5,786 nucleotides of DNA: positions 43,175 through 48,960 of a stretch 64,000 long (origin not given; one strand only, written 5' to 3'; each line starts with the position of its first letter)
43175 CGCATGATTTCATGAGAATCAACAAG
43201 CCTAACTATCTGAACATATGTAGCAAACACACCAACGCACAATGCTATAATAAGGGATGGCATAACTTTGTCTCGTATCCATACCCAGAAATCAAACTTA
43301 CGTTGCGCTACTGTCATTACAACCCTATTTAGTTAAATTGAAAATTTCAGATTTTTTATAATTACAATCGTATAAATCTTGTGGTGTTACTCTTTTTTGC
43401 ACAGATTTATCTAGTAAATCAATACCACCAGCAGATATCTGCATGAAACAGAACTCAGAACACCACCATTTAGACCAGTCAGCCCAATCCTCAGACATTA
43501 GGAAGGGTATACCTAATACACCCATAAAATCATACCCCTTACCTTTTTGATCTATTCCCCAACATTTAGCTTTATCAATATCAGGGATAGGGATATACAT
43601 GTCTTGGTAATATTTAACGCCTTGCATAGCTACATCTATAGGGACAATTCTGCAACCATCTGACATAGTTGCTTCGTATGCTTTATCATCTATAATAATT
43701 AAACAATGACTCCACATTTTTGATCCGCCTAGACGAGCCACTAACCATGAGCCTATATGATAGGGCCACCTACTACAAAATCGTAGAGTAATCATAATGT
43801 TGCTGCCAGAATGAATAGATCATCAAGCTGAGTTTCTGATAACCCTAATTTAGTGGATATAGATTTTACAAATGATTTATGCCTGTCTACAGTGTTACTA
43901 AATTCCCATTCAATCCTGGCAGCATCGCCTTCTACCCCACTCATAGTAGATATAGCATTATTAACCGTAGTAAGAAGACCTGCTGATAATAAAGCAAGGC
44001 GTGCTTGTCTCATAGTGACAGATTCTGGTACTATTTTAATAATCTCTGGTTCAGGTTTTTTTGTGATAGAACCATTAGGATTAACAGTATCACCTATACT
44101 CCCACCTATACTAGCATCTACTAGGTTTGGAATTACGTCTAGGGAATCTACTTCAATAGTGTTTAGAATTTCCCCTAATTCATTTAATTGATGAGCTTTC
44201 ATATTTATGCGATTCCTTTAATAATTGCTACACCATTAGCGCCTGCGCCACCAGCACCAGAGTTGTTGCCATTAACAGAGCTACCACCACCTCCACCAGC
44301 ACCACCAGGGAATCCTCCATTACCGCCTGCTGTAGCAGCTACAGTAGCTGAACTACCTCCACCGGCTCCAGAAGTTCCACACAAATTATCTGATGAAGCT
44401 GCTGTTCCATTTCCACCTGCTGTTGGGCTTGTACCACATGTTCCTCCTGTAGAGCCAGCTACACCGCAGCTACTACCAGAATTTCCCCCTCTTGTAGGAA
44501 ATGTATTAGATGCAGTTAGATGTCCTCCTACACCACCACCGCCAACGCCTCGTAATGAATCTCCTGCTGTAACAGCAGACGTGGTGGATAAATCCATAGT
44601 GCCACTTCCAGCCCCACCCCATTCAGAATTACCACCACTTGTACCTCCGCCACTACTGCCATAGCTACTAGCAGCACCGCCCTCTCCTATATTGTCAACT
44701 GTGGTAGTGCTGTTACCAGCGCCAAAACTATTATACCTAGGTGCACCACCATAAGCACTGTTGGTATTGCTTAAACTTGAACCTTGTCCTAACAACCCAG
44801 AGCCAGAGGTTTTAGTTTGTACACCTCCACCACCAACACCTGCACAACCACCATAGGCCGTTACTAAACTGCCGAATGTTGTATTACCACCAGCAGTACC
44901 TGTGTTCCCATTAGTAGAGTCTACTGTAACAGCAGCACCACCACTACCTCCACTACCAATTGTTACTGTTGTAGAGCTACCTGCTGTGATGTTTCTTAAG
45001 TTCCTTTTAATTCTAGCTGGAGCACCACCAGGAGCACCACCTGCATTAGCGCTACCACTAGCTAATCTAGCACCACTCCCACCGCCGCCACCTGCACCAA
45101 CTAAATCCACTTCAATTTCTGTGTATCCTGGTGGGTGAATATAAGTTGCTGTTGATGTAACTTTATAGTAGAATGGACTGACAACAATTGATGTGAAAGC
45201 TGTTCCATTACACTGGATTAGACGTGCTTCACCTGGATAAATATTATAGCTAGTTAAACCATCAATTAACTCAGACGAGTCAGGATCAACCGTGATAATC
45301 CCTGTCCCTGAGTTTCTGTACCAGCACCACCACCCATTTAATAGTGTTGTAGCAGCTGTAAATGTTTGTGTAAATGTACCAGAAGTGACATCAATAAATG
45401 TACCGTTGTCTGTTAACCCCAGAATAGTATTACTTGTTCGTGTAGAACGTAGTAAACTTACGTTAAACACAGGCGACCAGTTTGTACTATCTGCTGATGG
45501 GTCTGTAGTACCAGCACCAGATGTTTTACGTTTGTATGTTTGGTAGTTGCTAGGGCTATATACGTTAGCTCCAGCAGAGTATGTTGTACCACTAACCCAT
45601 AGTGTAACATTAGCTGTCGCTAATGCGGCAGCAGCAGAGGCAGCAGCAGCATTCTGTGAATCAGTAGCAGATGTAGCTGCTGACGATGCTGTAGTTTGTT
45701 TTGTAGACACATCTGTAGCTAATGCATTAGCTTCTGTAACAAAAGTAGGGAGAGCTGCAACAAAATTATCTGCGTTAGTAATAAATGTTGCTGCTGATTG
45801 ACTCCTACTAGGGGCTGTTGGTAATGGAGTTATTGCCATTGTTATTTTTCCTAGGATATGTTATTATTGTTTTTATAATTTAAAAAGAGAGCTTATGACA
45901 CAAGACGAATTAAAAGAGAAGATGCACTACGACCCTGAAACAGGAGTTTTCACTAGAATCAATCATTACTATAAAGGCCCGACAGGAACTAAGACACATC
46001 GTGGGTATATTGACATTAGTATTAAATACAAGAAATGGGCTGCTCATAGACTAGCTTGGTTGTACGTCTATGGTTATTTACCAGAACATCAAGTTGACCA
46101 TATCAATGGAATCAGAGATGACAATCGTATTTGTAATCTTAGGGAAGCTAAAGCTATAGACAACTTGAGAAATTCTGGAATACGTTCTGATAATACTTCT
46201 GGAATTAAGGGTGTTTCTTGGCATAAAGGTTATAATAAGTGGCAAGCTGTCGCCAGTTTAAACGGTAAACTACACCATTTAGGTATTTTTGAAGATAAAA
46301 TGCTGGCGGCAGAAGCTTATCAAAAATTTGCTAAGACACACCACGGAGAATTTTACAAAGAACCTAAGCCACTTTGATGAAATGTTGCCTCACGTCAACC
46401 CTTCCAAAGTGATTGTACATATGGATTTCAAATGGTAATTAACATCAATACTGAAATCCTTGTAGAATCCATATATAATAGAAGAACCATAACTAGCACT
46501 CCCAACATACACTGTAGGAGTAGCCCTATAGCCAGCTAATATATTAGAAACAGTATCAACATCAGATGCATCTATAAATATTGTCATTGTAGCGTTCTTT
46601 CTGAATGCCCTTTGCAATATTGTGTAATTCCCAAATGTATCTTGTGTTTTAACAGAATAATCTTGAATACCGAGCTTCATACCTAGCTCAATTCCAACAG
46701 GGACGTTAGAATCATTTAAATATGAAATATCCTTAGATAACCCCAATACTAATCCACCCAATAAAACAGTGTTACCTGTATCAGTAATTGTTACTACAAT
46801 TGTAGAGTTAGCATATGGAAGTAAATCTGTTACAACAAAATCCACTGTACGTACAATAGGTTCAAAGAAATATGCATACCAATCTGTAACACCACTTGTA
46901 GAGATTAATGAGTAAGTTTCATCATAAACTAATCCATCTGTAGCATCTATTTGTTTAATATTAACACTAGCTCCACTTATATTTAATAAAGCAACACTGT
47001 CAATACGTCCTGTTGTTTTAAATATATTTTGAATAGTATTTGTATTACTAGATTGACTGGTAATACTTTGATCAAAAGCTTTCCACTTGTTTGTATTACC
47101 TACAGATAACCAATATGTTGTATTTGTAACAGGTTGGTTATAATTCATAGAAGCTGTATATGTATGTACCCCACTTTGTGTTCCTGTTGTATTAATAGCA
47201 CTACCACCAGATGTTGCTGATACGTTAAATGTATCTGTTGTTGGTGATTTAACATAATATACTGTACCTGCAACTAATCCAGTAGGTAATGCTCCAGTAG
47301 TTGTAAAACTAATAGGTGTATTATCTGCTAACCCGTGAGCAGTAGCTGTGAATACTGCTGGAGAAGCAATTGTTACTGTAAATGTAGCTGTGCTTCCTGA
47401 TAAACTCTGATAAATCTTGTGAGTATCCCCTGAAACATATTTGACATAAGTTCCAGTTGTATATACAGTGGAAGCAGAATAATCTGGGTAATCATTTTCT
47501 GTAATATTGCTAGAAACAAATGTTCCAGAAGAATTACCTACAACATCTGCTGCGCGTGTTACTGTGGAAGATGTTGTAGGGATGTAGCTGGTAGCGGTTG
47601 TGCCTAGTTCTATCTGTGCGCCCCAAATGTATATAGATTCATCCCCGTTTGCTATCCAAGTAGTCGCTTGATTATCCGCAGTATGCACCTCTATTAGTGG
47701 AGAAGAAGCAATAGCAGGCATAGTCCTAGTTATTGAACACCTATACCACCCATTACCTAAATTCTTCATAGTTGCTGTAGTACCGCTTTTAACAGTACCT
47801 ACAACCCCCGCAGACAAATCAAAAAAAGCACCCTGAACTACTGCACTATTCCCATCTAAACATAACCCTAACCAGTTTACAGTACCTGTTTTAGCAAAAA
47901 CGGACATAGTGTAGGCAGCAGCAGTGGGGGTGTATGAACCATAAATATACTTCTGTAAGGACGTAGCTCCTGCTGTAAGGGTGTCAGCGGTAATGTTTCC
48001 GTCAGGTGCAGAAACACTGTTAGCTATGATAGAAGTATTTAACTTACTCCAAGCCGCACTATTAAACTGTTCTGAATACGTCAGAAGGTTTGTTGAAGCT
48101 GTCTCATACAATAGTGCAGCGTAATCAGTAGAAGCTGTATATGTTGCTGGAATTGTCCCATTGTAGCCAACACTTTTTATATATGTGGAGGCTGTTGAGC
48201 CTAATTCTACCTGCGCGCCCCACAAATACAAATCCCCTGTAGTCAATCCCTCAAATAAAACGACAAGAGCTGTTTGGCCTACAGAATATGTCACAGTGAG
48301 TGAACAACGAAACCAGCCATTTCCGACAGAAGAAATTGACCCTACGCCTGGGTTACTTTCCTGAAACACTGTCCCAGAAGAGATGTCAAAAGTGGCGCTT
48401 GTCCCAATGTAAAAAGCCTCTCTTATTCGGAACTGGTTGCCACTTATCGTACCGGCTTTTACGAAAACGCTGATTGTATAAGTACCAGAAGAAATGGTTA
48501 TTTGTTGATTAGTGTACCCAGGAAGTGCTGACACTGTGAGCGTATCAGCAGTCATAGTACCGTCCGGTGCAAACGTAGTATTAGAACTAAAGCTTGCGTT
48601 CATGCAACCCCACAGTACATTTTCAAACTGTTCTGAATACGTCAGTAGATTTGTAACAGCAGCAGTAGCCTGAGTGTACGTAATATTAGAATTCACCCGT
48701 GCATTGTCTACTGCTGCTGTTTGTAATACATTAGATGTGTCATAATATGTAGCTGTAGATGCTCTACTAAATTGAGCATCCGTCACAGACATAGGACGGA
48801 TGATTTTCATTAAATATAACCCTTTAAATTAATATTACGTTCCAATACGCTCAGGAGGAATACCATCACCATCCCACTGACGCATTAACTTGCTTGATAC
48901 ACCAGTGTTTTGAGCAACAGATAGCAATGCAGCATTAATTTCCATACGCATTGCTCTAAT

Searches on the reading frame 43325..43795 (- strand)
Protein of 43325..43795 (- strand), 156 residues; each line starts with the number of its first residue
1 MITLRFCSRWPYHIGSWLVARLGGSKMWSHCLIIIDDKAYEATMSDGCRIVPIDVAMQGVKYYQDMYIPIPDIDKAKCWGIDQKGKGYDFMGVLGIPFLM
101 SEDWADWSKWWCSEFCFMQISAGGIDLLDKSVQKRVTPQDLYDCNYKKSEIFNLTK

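Call 76: search_protein_families(library=phrogs, proteins=[window:43325-43795:-], max_evalue=0.001)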
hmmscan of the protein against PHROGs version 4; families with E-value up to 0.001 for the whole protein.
window:43325-43795:- (156 aa): 2 families
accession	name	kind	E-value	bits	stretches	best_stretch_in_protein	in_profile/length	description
phrog_1128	-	moron, auxiliary metabolic gene and host takeover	1.1e-19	71.9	1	14-143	36-166/381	enoyl-CoA hydratase/carnithine racemase-like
phrog_22304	-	unknown function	1.1e-05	26.5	1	83-143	26-76/85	-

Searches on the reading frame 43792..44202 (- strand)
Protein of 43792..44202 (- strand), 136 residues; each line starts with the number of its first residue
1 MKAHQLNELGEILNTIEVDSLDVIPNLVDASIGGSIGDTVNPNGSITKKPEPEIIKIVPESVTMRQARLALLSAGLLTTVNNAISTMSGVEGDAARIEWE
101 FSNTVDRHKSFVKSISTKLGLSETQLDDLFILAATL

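Call 76: search_protein_families(library=phrogs, proteins=[window:43792-44202:-], max_evalue=0.001)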
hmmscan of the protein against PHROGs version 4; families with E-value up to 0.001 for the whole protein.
window:43792-44202:- (136 aa): 3 families
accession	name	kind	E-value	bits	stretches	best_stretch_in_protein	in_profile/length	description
phrog_6034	-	unknown function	5.7e-19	69.5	1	50-136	74-164/164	-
phrog_14311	-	unknown function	3e-09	38.1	1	60-136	62-140/140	-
phrog_10241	-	unknown function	8.8e-07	29.9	1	57-132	136-207/211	-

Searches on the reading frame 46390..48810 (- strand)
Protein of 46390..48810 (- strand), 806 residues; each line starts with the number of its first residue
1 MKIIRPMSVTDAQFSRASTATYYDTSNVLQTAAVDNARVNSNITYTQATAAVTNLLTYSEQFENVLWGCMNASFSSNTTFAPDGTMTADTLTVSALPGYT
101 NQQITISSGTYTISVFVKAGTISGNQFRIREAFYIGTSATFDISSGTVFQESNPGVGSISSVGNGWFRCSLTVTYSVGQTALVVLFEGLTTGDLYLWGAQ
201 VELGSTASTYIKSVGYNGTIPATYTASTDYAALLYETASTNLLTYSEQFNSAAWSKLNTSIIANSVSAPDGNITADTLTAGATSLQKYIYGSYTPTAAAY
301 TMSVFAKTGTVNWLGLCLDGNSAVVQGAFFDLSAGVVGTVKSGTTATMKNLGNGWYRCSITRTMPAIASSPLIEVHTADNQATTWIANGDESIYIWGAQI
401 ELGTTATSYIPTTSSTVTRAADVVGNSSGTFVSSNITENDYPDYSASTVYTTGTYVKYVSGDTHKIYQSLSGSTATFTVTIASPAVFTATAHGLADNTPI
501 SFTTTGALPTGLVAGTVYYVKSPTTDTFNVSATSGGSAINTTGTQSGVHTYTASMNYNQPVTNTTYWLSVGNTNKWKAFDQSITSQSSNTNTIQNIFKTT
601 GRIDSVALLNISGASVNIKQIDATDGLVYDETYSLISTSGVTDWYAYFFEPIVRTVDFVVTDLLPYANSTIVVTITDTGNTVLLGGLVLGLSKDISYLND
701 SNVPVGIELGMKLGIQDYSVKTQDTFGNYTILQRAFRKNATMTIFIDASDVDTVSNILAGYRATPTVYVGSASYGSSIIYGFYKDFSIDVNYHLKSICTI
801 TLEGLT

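Call 76: search_protein_families(library=phrogs, proteins=[window:46390-48810:-], max_evalue=0.001)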
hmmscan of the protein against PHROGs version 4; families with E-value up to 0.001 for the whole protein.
window:46390-48810:- (806 aa): 7 families
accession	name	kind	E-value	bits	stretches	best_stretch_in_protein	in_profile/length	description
phrog_5939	-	tail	4.4e-64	218.3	2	232-585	409-711/801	tail protein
phrog_6278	-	unknown function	1.3e-54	186.4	1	556-805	60-305/306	-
phrog_34853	-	unknown function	6.9e-45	154.6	2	229-437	66-278/555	-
phrog_11600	-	unknown function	4.2e-18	66.8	2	236-424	103-295/343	-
phrog_34644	-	unknown function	8.7e-11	42.2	1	423-698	230-508/609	-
phrog_4797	-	unknown function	3.8e-07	30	1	255-532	224-467/567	-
phrog_1419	-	tail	4.4e-05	22.8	1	233-424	433-638/793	tail protein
